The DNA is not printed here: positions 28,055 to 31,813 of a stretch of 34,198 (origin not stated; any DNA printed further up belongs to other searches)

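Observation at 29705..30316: Intact-looking histidine-phosphatase (PGAM-superfamily) domain nested inside isoleucyl-tRNA synthetase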

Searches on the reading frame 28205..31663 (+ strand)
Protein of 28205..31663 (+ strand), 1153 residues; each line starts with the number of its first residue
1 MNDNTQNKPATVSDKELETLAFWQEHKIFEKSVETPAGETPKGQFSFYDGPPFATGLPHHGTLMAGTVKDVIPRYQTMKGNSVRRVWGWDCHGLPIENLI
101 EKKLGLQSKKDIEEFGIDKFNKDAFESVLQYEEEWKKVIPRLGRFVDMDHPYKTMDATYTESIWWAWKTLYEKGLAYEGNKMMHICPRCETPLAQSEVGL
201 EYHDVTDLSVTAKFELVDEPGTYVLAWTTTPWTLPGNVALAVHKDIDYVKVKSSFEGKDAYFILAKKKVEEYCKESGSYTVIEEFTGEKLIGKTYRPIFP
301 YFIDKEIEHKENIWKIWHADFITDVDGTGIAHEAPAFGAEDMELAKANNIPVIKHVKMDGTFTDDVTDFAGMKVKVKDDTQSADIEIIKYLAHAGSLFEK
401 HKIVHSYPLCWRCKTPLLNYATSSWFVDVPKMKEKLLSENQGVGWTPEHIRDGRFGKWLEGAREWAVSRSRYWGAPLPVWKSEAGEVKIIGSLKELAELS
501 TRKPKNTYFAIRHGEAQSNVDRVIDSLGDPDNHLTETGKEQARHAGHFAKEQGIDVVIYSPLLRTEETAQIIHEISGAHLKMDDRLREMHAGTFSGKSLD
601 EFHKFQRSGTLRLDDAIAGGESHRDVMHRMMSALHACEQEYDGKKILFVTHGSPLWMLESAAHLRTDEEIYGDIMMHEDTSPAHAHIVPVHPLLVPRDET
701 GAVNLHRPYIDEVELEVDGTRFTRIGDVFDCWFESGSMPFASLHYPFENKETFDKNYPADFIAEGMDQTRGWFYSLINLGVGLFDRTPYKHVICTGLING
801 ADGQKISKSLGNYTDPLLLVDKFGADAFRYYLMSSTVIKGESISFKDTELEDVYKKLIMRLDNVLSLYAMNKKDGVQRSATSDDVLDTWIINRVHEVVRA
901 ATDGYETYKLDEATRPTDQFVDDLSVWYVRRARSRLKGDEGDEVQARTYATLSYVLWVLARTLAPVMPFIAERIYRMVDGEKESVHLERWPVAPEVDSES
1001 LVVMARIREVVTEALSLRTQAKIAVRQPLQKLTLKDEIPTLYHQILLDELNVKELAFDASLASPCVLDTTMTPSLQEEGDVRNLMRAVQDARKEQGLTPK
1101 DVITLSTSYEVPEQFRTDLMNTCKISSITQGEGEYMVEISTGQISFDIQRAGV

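Call 3: search_protein_families(library=pfam, proteins=[window:28205-31663:+], max_evalue=0.01)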
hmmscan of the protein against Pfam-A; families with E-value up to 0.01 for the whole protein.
window:28205-31663:+ (1153 aa): 6 families
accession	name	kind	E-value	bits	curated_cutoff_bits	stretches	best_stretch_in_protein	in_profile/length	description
PF00133.28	tRNA-synt_1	-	5.1e-129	431.1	22.7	2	19-505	2-273/414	tRNA synthetases class I (I, L, M and V)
PF00300.27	His_Phos_1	-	2.1e-33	116.1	21.7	1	510-663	3-159/194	Histidine phosphatase superfamily (branch 1)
PF08264.19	Anticodon_1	-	4.2e-30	105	25.1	1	887-1031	1-146/148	Anticodon-binding domain of tRNA ligase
PF09334.17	tRNA-synt_1g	-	2.5e-16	59.9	20.1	2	52-198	8-135/391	tRNA synthetases class I (M)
PF19302.4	DUF5915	-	5.6e-10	39.5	27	1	1037-1108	74-145/195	Domain of unknown function (DUF5915)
PF01406.26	tRNA-synt_1e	-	0.0046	16.8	27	0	783-853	232-299/301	tRNA synthetases class I (C) catalytic domain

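Call 4: search_protein_families(library=ncbifam, proteins=[window:28205-31663:+], max_evalue=0.01)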
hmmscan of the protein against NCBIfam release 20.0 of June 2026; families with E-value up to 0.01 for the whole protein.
window:28205-31663:+ (1153 aa): 37 families (the best 25 are shown)
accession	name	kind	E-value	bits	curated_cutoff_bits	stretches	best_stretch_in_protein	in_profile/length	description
TIGR00392.1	ileS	equivalog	1.4e-251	837.3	621.4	2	8-510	4-509/861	isoleucine--tRNA ligase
NF000258.1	MupB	exception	3.4e-198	660.8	1900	2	16-484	9-460/1033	mupirocin-resistant isoleucine--tRNA ligase MupB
NF000257.1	MupA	exception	6e-188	626.8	1900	2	18-498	11-471/1024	mupirocin-resistant isoleucine--tRNA ligase MupA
TIGR00422.1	valS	equivalog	4.3e-124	415.4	612.1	3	686-1038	411-761/863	valine--tRNA ligase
NF009687.0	PRK13208.1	equivalog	1.7e-113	380.4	738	3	718-1038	448-765/801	valine--tRNA ligase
NF004349.1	PRK05729.1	equivalog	1.6e-107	360.8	704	3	718-1034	430-741/860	valine--tRNA ligase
NF040702.1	ileS_w_GNAT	exception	4.1e-93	312.8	1999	3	10-266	17-280/1100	isoleucine--tRNA ligase, N-acetyltransferase domain-containing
NF011492.0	PRK14900.1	equivalog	1.8e-68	231.4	1783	3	721-1037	449-772/1044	valine--tRNA ligase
NF000540.1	alt_ValS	exception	2.1e-66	224.5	900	3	722-1037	492-803/827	valine--tRNA ligase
NF008957.0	PRK12300.1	subfamily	1e-50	172.6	677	2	22-337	16-317/946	leucine--tRNA ligase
TIGR00395.1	leuS_arch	equivalog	5.6e-48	163.6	648.5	2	22-341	10-315/938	leucine--tRNA ligase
TIGR00396.1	leuS_bact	equivalog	1.5e-32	112.6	548.4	3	31-198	17-167/843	leucine--tRNA ligase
TIGR00398.1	metG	equivalog_domain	2e-27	96.1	336.35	2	789-986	312-509/530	methionine--tRNA ligase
NF005567.0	PRK07238.1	equivalog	1.8e-24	86.8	326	1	503-671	175-345/378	bifunctional RNase H/acid phosphatase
NF002901.0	PRK03482.1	equivalog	1.6e-23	83.4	261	1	509-660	5-159/215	2,3-diphosphoglycerate-dependent phosphoglycerate mutase GpmB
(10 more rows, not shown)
